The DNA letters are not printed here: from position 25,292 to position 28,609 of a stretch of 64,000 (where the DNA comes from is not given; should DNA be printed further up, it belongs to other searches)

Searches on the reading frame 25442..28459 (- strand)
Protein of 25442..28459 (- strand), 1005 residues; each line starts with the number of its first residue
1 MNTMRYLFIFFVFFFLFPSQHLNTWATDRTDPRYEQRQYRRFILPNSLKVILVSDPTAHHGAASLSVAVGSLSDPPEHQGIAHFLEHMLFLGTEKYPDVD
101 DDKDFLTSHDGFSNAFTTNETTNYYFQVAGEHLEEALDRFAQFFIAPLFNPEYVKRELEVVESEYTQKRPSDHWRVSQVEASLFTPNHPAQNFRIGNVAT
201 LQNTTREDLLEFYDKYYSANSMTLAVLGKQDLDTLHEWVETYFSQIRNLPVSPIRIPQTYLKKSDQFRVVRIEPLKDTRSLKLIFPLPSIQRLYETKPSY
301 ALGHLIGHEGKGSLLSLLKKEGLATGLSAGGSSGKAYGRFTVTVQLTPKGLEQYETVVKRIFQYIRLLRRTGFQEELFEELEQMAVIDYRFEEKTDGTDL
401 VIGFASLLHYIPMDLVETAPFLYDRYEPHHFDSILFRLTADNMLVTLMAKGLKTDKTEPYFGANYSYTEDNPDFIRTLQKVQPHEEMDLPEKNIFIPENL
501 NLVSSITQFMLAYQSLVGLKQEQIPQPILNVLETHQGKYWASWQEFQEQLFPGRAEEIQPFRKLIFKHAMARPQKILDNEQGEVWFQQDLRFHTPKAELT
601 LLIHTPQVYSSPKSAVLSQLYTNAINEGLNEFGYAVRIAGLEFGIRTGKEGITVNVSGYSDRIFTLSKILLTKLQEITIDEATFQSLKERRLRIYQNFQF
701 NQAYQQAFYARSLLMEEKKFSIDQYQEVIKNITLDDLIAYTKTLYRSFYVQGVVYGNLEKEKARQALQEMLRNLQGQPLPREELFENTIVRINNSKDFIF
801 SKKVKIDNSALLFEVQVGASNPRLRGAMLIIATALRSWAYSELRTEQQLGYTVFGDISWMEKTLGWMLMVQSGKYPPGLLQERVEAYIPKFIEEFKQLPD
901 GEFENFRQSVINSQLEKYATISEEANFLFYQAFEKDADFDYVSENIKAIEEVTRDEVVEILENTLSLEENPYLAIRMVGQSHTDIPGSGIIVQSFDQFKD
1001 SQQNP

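Call 13: search_protein_families(library=pfam, proteins=[window:25442-28459:-])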
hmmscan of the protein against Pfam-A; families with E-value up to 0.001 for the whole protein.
window:25442-28459:- (1005 aa): 4 families
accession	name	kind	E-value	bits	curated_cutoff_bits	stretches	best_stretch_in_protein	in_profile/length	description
PF16187.10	Peptidase_M16_M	-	1.6e-66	224.8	29.7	2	568-725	124-281/284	Middle or third domain of peptidase_M16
PF05193.26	Peptidase_M16_C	-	4.7e-52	176.9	23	2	205-381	3-177/181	Peptidase M16 inactive domain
PF00675.25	Peptidase_M16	-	3.4e-36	124.8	22.3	1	49-186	1-148/149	Insulinase (Peptidase family M16)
PF22456.1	PqqF-like_C_4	-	1.5e-20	73.6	27.5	1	832-926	3-97/100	PQQ synthase PqqF-like, C-terminal lobe domain 4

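Call 36: find_encoding_contigs(protein=window:25442-28459:-, flank=10000, max_places=8)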
Protein window:25442-28459:- (1005 aa): no gene with exactly this product is on record in the collection.
